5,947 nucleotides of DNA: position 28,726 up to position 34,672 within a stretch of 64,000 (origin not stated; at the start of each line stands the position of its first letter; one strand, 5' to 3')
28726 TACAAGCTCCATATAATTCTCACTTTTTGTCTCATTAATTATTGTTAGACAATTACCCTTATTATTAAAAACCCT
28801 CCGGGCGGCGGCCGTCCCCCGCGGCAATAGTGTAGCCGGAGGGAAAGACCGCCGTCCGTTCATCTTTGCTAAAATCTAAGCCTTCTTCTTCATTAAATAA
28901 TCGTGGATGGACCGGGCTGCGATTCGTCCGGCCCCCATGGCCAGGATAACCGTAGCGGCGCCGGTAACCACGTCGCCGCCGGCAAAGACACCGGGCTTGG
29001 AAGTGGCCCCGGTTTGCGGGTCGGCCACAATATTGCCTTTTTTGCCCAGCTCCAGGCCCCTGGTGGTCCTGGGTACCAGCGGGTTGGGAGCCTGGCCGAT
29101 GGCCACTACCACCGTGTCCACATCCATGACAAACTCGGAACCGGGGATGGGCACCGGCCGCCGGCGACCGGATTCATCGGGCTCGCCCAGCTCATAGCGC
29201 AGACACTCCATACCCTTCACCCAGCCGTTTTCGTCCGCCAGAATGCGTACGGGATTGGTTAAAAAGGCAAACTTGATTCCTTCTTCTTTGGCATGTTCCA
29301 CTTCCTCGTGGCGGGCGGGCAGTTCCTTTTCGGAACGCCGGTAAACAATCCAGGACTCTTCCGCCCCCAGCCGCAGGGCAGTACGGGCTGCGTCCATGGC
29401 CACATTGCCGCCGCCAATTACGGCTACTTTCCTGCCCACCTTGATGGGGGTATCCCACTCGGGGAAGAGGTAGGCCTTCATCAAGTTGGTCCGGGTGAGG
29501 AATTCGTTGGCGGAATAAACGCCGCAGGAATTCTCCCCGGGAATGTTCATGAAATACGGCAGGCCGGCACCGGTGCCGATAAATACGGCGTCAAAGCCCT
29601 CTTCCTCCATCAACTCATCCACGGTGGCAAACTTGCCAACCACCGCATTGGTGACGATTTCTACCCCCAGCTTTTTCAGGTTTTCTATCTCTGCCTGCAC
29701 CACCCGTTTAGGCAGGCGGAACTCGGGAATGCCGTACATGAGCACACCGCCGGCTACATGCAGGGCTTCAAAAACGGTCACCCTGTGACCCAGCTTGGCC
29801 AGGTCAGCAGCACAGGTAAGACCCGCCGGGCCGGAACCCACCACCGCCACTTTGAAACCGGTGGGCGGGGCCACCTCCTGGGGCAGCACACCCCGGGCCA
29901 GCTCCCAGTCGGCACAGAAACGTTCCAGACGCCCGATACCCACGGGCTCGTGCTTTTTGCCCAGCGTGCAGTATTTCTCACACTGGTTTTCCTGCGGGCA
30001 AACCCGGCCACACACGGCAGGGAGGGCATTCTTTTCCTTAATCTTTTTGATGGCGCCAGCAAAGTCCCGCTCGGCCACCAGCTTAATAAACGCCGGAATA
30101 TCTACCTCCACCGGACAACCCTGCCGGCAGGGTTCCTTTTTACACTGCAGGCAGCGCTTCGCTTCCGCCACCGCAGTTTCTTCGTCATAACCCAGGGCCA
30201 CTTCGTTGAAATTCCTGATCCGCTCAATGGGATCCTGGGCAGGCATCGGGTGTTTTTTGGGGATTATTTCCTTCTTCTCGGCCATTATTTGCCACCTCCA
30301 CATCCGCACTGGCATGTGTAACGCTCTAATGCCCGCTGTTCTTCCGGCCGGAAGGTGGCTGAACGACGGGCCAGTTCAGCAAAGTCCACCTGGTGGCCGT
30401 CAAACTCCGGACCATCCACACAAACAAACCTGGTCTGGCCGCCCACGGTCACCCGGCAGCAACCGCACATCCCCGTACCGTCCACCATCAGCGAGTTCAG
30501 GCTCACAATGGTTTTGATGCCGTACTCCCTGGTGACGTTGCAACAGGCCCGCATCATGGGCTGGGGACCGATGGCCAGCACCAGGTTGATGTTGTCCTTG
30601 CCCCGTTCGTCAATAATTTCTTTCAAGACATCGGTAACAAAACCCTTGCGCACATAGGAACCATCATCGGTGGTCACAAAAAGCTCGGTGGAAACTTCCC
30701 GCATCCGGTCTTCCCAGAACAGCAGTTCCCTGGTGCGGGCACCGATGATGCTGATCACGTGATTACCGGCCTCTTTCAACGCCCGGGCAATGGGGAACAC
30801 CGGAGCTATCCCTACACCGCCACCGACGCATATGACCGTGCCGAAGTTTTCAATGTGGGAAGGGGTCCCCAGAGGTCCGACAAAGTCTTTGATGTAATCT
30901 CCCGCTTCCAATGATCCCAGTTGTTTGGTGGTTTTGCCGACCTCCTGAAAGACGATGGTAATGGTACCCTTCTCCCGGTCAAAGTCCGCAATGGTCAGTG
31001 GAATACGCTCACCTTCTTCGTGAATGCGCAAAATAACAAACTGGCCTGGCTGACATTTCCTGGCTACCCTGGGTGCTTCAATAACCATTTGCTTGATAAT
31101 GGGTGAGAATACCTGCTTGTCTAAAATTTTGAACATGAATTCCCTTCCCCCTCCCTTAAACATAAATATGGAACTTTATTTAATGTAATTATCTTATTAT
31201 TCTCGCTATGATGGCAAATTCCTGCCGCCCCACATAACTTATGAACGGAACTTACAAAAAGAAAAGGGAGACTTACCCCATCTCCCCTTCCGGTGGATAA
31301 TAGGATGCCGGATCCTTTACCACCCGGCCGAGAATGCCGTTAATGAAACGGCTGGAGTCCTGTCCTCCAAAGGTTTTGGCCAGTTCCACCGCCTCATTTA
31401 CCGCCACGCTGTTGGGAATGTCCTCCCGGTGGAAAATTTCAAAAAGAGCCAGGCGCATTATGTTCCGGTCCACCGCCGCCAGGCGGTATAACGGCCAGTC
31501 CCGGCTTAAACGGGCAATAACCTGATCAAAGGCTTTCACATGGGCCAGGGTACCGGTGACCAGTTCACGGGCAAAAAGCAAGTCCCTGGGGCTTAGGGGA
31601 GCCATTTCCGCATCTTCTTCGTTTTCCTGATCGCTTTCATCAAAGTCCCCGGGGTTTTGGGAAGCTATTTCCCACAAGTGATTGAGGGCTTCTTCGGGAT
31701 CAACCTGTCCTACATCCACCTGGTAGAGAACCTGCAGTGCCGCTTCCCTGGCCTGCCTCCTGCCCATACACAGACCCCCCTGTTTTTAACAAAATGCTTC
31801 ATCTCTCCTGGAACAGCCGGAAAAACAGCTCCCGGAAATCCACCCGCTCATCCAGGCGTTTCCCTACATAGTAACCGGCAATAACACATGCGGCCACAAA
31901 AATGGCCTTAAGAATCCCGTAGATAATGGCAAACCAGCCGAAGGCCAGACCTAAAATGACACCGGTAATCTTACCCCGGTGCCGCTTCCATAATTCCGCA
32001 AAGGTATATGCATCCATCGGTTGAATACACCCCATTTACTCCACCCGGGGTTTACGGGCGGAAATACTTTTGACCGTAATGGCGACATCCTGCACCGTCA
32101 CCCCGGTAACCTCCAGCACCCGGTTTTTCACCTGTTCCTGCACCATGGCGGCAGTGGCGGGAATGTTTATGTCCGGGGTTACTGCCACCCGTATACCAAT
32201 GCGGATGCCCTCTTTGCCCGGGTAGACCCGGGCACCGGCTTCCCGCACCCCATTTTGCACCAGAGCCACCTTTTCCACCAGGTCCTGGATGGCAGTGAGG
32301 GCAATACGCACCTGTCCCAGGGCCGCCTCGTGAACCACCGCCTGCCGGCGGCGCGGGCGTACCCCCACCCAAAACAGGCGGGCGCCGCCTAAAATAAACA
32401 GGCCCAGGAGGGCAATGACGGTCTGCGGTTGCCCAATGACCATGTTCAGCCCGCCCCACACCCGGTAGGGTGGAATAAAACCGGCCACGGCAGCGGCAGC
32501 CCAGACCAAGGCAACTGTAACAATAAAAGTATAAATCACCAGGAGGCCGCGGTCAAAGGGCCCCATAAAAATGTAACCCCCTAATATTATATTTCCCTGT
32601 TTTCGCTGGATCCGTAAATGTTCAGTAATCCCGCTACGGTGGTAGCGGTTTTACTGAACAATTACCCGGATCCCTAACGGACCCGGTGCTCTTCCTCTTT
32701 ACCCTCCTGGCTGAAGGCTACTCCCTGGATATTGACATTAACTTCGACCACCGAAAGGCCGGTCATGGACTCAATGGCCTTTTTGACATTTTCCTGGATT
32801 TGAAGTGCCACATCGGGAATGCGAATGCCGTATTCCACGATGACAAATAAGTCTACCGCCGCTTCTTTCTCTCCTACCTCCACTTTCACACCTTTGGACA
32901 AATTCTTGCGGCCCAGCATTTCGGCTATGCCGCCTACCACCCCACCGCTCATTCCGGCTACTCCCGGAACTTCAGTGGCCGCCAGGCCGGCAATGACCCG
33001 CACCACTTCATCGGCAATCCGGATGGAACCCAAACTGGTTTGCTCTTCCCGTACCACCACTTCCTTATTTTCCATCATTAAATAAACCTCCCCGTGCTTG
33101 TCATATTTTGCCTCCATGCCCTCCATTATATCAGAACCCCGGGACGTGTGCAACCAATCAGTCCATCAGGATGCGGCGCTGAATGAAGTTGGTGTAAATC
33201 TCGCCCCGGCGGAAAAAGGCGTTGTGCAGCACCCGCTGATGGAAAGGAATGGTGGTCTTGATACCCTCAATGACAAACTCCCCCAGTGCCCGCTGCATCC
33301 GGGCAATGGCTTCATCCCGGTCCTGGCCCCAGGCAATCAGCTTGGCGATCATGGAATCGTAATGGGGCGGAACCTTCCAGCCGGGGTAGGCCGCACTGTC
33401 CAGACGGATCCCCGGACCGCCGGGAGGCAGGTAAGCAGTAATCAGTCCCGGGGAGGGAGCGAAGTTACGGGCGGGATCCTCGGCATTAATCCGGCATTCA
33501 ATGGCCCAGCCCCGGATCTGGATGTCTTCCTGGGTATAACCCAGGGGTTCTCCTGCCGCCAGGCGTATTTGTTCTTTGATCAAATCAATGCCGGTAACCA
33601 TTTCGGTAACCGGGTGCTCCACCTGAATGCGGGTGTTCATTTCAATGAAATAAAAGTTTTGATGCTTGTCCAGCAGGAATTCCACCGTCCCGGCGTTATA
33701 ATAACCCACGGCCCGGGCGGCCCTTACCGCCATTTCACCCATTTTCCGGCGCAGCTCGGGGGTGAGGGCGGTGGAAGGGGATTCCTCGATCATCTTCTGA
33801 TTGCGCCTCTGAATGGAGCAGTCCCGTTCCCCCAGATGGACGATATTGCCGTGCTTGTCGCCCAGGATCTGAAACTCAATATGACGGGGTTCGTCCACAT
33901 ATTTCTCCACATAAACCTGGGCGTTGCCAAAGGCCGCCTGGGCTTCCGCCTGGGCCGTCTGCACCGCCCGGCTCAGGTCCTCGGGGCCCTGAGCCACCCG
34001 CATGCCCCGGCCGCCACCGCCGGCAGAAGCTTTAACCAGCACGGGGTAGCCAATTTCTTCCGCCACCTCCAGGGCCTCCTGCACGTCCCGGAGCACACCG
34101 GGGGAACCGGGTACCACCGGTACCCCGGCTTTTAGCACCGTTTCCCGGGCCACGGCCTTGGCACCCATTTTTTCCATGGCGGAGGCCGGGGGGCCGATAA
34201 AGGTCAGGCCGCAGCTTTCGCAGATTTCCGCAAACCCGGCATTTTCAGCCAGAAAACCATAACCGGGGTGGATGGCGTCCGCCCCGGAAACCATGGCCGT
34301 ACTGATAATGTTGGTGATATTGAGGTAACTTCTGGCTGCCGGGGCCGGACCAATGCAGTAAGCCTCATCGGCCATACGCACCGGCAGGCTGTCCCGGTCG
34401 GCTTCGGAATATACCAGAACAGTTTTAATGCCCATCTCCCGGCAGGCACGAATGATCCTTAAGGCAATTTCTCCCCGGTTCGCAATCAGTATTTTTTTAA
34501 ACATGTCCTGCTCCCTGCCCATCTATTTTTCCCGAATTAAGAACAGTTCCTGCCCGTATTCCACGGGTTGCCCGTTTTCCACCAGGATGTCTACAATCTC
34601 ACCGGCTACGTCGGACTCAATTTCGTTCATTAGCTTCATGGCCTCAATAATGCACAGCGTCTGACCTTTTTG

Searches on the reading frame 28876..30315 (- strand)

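Call 7: search_protein_families(library=ncbifam, proteins=[window:28876-30315:-])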
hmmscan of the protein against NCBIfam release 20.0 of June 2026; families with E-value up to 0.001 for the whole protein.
window:28876-30315:- (479 aa): 71 families (the best 25 are shown)
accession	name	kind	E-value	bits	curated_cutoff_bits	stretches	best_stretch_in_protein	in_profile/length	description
NF009414.0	PRK12778.1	equivalog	1.8e-217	724.2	1103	1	9-476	284-751/752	bifunctional dihydroorotate dehydrogenase B NAD binding subunit/NADPH-dependent glutamate synthase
TIGR01316.1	gltA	equivalog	5e-183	609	471.75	1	30-474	3-449/449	NADPH-dependent glutamate synthase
NF009413.0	PRK12775.1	equivalog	1.8e-180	602.1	1895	1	15-478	293-758/1006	putative trifunctional 2-polyprenylphenol hydroxylase/glutamate synthase subunit beta/ferritin domain-containing protein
NF009410.0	PRK12771.1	subfamily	1.2e-128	430.2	516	2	61-477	48-448/566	NAD(P)-binding protein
NF009454.0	PRK12814.1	equivalog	2.1e-122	409.7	916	2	61-478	102-504/657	putative NADPH-dependent glutamate synthase small subunit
NF009415.0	PRK12779.1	equivalog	6.8e-118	394.9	1519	1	56-472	204-624/944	putative bifunctional glutamate synthase subunit beta/2-polyprenylphenol hydroxylase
TIGR01318.1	gltD_gamma_fam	subfamily_domain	9.4e-116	387.1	482.95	1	25-474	11-465/467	glutamate synthase, small subunit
NF009408.0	PRK12769.1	equivalog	5.6e-112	375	1003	1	27-477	198-654/659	formate-dependent uric acid utilization protein AegA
NF009451.0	PRK12809.1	equivalog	6.6e-94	315.4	1154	1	31-475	186-635/639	formate-dependent uric acid utilization protein YgfT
NF010590.0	PRK13984.1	equivalog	1.4e-91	307.5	946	1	21-478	158-610/611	putative oxidoreductase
TIGR03315.1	Se_ygfK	equivalog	3.2e-87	293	835.3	1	45-471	429-836/1012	putative selenate reductase subunit YgfK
TIGR01317.1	GOGAT_sm_gam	subfamily_domain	3.1e-86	290.1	447.7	1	23-477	12-481/485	glutamate synthase small subunit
NF009409.0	PRK12770.1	subfamily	2.9e-85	286.5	343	1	147-478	12-354/360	putative glutamate synthase subunit beta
NF045663.1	diclust_near_Sec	equivalog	2.3e-46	158.3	530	2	62-250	19-199/759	pyridine nucleotide-disulfide oxidoreductase/dicluster-binding protein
TIGR01292.1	TRX_reduct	equivalog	9e-19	67.4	343.45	1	288-474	135-300/300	thioredoxin-disulfide reductase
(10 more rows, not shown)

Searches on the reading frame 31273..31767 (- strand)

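Call 25: search_protein_families(library=pfam, proteins=[window:31273-31767:-], max_evalue=0.01)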
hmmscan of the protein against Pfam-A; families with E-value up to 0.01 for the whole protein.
window:31273-31767:- (164 aa): 1 family
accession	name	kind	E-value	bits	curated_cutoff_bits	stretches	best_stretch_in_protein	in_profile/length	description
PF01029.23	NusB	-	2.2e-38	132.1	23.1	1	4-151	1-133/133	NusB family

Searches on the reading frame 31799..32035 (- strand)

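Call 25: search_protein_families(library=pfam, proteins=[window:31799-32035:-], max_evalue=0.01)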
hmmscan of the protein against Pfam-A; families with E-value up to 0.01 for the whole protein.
window:31799-32035:- (78 aa): 2 families
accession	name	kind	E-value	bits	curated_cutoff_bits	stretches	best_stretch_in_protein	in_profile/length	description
PF10031.14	DUF2273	-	1.2e-18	67.3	25.4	1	15-62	1-48/48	Small integral membrane protein (DUF2273)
PF09527.15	ATPase_gene1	-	0.002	18.6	26.6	0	47-72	11-36/54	Putative F0F1-ATPase subunit Ca2+/Mg2+ transporter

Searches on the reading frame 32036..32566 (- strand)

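Call 25: search_protein_families(library=pfam, proteins=[window:32036-32566:-], max_evalue=0.01)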
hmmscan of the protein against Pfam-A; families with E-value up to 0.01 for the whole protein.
window:32036-32566:- (176 aa): 1 family
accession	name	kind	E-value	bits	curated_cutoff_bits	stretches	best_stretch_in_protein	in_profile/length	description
PF03780.18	Asp23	-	4.7e-07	30.6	28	1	104-168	42-107/108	Asp23 family, cell envelope-related function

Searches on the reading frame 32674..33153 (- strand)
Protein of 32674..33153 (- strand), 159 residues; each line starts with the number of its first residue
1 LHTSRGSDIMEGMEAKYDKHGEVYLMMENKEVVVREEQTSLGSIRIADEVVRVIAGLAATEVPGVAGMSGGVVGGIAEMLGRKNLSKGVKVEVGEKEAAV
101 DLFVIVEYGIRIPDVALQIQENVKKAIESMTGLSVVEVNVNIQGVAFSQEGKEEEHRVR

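Call 60: search_protein_families(library=pfam, proteins=[window:32674-33153:-], max_evalue=0.00001)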
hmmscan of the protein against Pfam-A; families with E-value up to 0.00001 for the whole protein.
window:32674-33153:- (159 aa): 1 family
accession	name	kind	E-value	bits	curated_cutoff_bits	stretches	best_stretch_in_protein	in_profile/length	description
PF03780.18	Asp23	-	1.4e-39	135.3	28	1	41-145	2-107/108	Asp23 family, cell envelope-related function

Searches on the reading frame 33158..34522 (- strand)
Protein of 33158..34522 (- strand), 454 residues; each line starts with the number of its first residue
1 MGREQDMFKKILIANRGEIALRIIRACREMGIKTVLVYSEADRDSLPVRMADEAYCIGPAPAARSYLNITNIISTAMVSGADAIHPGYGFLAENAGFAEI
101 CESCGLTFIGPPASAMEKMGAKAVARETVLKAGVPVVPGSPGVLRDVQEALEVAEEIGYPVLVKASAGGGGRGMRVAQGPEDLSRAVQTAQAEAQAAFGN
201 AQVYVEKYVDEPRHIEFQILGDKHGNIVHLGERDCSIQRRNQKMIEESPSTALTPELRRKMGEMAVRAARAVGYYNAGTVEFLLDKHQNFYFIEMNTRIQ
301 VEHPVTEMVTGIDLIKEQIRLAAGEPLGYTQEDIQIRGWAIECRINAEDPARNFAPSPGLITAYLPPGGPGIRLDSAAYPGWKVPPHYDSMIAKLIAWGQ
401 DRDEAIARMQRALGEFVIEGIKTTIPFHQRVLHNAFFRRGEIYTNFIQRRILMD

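Call 60: search_protein_families(library=pfam, proteins=[window:33158-34522:-], max_evalue=0.00001)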
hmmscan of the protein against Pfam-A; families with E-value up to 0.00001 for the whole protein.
window:33158-34522:- (454 aa): 6 families
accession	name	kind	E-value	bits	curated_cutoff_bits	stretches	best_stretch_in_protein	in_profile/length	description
PF02786.22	CPSase_L_D2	-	1.4e-83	280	19.8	1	122-328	2-209/211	Carbamoyl-phosphate synthase L chain, ATP binding domain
PF00289.28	Biotin_carb_N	-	4e-49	166.1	25.5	1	7-116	1-110/110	Biotin carboxylase, N-terminal domain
PF02785.25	Biotin_carb_C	-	5.7e-43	145.9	32.4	1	342-448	1-107/108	Biotin carboxylase C-terminal domain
PF07478.18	Dala_Dala_lig_C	-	1e-13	51.7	24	1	149-297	22-174/204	D-ala D-ala ligase C-terminus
PF02222.28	ATP-grasp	-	5.1e-10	39.7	27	1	145-298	17-162/179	ATP-grasp domain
PF08443.16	RimK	-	1.4e-06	28.4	21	1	142-319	22-185/188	RimK-like ATP-grasp domain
